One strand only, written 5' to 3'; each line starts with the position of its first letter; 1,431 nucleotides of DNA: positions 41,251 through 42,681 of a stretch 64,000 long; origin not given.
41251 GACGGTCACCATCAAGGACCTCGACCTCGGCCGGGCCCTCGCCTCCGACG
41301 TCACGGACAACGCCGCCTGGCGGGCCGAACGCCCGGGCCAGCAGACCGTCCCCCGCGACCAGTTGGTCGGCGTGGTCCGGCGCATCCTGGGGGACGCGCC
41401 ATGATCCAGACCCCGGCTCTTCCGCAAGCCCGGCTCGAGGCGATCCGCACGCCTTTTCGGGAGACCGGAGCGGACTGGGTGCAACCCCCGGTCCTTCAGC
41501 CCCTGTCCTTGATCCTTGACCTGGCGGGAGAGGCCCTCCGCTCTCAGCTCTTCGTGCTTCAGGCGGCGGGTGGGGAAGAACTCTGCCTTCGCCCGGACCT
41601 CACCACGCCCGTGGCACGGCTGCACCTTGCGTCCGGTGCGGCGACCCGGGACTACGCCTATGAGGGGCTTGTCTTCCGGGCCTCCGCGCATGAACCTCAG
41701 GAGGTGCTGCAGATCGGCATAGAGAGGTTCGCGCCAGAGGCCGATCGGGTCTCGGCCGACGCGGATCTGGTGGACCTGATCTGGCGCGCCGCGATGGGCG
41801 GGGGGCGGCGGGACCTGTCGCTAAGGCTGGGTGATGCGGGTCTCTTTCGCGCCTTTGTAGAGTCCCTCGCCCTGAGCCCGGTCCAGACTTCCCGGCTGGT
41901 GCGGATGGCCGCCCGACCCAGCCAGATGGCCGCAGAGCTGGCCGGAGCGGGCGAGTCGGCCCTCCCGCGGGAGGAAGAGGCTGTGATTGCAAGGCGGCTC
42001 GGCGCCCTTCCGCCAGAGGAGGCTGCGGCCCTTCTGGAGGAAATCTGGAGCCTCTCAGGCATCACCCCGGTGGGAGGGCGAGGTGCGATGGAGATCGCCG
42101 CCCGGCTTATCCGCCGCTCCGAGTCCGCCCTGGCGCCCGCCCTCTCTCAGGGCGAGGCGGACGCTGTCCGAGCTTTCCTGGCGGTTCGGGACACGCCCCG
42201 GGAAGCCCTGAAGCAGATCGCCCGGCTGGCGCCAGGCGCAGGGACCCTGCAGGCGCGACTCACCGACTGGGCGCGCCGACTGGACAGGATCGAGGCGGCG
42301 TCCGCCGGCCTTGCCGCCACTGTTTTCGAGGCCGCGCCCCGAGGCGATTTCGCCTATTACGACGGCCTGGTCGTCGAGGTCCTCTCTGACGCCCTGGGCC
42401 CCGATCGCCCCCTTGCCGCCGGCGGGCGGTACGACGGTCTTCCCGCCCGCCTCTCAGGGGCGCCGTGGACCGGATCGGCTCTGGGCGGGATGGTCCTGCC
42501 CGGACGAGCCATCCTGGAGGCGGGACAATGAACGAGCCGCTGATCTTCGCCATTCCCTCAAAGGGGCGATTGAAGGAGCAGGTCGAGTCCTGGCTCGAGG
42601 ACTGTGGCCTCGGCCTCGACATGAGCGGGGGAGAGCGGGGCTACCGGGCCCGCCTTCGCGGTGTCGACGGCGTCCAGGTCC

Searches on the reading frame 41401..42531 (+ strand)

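Call 4: search_protein_families(library=ncbifam, proteins=[window:41401-42531:+])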
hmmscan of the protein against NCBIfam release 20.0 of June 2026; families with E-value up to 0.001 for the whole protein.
window:41401-42531:+ (376 aa): 15 families
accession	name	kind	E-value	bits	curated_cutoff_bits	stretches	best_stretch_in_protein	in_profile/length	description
NF008949.0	PRK12295.1-2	equivalog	5.4e-115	384.6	420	1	5-371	5-374/379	ATP phosphoribosyltransferase regulatory subunit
NF008953.0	PRK12295.1-6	equivalog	1.5e-71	241.4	384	1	9-354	13-359/384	ATP phosphoribosyltransferase regulatory subunit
NF008950.0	PRK12295.1-3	equivalog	2.5e-50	171.9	492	1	12-361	17-365/387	ATP phosphoribosyltransferase regulatory subunit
NF008952.0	PRK12295.1-5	equivalog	2.7e-44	151.9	360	1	9-368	8-353/363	ATP phosphoribosyltransferase regulatory subunit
NF008951.0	PRK12295.1-4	equivalog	1.9e-40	138.9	364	1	15-349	13-346/374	ATP phosphoribosyltransferase regulatory subunit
NF008948.0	PRK12295.1-1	equivalog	1.9e-35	122.6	622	1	13-351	11-350/376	ATP phosphoribosyltransferase regulatory subunit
TIGR00443.1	hisZ_biosyn_reg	equivalog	6.3e-31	107.6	271.65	1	15-353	18-293/314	ATP phosphoribosyltransferase regulatory subunit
TIGR00442.1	hisS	equivalog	6.2e-19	68.3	286.75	2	12-169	21-180/406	histidine--tRNA ligase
NF009086.0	PRK12421.1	equivalog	4.7e-16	58.7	318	1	17-172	33-192/389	ATP phosphoribosyltransferase regulatory subunit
NF008941.0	PRK12292.2-4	equivalog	7.4e-16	58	447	1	46-155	61-174/393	ATP phosphoribosyltransferase regulatory subunit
NF008935.0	PRK12292.1-1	equivalog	5.2e-15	55.3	350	1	17-170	30-187/382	ATP phosphoribosyltransferase regulatory subunit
NF008940.0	PRK12292.2-3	equivalog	1.8e-13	50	450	1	41-158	51-174/404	ATP phosphoribosyltransferase regulatory subunit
NF008939.0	PRK12292.2-1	equivalog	9e-11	41.1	335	1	249-353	200-301/391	ATP phosphoribosyltransferase regulatory subunit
NF008942.0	PRK12292.2-5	equivalog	1e-07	30.9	643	1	19-173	37-196/434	ATP phosphoribosyltransferase regulatory subunit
NF008936.0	PRK12292.1-3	equivalog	1.2e-06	27.7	492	1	18-166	32-184/406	ATP phosphoribosyltransferase regulatory subunit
